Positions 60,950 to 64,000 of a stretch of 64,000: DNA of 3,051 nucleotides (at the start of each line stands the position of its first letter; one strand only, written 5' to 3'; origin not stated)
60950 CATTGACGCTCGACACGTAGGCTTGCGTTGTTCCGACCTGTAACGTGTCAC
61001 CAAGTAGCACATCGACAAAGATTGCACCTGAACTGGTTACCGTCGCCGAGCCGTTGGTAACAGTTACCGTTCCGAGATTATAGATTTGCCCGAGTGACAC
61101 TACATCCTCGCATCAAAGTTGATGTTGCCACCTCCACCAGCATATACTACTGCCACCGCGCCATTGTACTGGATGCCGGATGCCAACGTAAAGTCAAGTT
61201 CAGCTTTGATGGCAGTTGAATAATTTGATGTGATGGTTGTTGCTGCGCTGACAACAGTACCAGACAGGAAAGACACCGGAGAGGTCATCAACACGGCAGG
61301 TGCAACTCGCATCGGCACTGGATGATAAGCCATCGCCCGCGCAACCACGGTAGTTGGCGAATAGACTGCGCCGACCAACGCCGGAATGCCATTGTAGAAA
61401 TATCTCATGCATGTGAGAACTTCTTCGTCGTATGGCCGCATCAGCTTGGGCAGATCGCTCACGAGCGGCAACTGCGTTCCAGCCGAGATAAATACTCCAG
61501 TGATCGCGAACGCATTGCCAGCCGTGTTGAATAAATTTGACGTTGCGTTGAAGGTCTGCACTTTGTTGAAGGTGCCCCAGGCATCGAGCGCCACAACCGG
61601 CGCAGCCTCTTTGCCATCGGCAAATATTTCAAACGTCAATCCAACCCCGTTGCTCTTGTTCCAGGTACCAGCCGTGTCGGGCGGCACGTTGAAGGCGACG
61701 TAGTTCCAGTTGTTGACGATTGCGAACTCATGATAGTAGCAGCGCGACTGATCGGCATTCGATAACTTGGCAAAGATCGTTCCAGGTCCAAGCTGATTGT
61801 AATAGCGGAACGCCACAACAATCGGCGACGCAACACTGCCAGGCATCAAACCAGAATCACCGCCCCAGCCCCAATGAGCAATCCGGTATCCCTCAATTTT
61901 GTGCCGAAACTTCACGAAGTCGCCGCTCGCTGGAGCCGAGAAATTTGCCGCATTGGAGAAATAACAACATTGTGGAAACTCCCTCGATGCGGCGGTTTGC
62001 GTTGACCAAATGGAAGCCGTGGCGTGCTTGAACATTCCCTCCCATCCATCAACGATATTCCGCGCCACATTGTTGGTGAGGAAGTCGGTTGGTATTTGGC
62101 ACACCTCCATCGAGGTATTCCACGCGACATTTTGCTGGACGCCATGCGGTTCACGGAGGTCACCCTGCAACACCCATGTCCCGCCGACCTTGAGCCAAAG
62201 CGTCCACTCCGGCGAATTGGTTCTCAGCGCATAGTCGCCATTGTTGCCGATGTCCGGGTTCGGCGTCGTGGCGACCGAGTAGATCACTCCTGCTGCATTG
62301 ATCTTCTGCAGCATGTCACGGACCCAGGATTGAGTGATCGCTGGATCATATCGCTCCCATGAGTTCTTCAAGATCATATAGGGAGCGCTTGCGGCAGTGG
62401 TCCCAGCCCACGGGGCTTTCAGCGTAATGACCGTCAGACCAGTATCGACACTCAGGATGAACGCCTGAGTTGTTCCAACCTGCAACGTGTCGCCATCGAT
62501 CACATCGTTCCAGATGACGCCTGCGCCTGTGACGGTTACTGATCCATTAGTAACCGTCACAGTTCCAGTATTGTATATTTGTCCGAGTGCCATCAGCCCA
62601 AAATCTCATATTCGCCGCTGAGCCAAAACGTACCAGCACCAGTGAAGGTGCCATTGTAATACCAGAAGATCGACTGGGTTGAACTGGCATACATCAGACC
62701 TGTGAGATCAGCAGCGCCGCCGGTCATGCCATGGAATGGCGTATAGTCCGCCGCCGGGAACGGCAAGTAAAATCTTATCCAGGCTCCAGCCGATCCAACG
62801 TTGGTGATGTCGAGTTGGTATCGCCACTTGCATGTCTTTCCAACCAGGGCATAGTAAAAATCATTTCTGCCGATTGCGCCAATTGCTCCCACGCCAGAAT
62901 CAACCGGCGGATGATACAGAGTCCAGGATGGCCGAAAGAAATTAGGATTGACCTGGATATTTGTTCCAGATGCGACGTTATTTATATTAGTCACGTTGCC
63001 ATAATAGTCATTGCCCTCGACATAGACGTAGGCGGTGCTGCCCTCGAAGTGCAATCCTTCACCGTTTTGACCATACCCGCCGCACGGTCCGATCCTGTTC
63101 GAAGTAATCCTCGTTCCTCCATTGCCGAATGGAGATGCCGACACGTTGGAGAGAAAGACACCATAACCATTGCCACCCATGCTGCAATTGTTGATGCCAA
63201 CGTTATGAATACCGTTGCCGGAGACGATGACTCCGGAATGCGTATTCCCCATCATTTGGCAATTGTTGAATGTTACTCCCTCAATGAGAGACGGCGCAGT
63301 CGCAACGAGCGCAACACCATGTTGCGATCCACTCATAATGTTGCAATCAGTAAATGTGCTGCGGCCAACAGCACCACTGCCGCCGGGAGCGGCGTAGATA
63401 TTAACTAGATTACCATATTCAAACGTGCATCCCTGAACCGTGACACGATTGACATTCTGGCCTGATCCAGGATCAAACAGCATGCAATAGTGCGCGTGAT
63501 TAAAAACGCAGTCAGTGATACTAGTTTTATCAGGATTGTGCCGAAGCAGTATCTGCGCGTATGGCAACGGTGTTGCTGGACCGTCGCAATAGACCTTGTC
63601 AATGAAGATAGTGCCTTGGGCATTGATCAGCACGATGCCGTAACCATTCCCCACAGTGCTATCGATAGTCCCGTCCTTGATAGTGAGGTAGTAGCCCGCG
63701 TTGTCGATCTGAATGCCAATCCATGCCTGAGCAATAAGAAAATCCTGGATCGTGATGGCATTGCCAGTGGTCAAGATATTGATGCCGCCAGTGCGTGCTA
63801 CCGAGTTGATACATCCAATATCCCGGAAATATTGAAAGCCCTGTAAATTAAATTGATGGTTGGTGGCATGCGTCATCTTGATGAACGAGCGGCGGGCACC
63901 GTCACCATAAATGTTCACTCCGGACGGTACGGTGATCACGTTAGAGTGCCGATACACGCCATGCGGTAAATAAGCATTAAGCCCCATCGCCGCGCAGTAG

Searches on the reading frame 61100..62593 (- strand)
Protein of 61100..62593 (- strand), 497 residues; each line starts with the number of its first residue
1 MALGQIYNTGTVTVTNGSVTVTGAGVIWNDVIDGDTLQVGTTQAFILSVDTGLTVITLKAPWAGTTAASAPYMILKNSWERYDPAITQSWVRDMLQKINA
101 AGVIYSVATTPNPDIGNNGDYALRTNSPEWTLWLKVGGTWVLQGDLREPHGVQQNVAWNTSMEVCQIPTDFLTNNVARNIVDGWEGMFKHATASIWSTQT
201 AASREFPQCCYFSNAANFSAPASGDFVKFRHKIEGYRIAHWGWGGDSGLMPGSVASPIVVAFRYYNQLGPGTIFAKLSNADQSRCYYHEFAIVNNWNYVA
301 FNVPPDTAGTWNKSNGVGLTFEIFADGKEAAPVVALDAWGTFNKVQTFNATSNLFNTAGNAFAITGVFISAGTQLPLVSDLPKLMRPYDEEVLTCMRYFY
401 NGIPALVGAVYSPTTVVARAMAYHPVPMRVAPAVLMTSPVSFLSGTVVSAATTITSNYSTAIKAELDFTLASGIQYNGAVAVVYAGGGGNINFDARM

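Call 63: search_protein_families(library=pfam, proteins=[window:61100-62593:-], max_evalue=0.01)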
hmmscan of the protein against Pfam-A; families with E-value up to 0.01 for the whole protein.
window:61100-62593:- (497 aa): 0 families

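Call 122: search_protein_families(library=phrogs, proteins=[window:61100-62593:-], max_evalue=0.001)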
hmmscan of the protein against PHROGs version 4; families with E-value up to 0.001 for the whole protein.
window:61100-62593:- (497 aa): 5 families
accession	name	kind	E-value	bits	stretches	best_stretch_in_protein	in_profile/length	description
phrog_24607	-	tail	1.3e-09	38.1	1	7-103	5-104/674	tail protein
phrog_28473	-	tail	3.8e-06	27.2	1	8-78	12-86/367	tail fiber protein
phrog_17834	-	unknown function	5.6e-06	26.6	1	5-72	5-76/458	-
phrog_1980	-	tail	0.0001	22.7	1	7-77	4-78/449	tail fiber protein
phrog_9922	-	tail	0.00013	22.4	1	9-77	3-74/199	minor tail protein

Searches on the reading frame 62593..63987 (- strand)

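Call 63: search_protein_families(library=pfam, proteins=[window:62593-63987:-], max_evalue=0.01)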
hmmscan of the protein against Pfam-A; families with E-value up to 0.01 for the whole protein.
window:62593-63987:- (464 aa): 1 family
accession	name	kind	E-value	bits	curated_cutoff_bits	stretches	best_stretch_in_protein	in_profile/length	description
PF12708.12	Pect-lyase_RHGA_epim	-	0.00041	20.6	27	1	6-66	38-99/213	Rhamnogalacturonase A/epimerase, pectate lyase-like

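Call 122: search_protein_families(library=phrogs, proteins=[window:62593-63987:-], max_evalue=0.001)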
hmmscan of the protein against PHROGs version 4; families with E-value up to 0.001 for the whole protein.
window:62593-63987:- (464 aa): 0 families
